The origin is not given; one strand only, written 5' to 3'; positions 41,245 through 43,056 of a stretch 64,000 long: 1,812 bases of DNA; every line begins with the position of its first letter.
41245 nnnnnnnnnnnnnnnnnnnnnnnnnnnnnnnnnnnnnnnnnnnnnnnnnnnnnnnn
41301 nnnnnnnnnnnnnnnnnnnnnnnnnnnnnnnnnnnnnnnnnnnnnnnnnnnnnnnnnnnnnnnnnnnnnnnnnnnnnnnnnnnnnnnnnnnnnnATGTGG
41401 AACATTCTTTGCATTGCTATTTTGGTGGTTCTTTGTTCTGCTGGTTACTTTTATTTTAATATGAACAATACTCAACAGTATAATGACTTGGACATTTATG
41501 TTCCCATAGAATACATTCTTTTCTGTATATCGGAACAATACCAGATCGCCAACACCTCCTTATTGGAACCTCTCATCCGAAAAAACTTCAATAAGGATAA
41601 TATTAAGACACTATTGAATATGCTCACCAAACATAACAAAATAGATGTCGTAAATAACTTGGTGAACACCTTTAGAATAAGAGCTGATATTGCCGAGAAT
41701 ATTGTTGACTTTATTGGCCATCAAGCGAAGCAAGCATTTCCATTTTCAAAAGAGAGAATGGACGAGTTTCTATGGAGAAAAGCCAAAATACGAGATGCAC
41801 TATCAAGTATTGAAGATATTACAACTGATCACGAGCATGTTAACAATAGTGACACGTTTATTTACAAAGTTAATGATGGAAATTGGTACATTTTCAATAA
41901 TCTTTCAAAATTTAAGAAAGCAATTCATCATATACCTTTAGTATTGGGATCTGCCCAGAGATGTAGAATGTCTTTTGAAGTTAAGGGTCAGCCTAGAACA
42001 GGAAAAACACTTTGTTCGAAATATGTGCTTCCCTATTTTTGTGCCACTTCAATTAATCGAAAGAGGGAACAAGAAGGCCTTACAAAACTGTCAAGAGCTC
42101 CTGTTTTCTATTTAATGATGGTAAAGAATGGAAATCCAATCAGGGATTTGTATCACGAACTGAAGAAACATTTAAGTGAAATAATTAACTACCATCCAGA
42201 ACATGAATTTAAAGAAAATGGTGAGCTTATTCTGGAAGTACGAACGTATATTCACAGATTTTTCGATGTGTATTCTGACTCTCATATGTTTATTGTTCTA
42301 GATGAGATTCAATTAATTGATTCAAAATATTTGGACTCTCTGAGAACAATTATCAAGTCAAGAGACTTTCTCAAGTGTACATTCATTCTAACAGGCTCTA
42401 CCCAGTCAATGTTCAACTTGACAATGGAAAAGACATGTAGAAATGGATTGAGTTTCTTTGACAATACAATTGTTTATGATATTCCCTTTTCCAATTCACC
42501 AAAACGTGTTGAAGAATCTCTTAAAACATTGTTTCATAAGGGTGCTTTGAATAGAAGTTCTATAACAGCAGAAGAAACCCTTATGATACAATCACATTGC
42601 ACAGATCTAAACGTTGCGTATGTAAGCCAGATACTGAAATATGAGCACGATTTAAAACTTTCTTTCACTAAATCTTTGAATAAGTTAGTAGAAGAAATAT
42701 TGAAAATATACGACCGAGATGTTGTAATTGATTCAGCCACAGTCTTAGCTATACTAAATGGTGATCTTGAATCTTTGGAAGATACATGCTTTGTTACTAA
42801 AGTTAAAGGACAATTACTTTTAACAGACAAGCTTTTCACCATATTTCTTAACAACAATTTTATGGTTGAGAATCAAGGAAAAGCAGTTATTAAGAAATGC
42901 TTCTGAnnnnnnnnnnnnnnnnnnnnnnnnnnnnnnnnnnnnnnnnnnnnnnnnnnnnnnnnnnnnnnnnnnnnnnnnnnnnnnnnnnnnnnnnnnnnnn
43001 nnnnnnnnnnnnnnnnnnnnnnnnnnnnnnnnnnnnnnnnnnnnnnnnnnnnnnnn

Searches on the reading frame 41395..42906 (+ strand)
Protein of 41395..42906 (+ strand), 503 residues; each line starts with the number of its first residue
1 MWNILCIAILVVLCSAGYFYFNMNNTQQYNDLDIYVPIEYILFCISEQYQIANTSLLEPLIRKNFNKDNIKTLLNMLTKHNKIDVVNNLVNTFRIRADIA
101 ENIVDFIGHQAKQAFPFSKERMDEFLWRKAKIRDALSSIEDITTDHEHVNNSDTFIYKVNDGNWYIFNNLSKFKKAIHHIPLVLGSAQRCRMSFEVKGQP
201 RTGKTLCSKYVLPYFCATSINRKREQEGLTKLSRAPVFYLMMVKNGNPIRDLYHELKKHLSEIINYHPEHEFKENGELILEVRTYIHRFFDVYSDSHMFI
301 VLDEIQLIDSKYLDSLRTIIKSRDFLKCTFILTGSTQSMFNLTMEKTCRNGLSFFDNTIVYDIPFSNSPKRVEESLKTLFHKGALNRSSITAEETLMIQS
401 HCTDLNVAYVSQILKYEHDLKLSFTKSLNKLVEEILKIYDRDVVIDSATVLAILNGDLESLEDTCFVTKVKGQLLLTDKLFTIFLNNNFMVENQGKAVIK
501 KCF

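Call 22: search_protein_families(library=pfam, proteins=[window:41395-42906:+], max_evalue=0.001)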
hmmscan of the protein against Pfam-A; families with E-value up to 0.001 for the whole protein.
window:41395-42906:+ (503 aa): 2 families
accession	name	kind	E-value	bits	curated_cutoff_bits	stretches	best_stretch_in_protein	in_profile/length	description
PF13401.12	AAA_22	-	1.2e-06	29.3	27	1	196-335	10-123/130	AAA domain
PF13173.12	AAA_14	-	0.00051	20.5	27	0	285-344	50-107/129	AAA domain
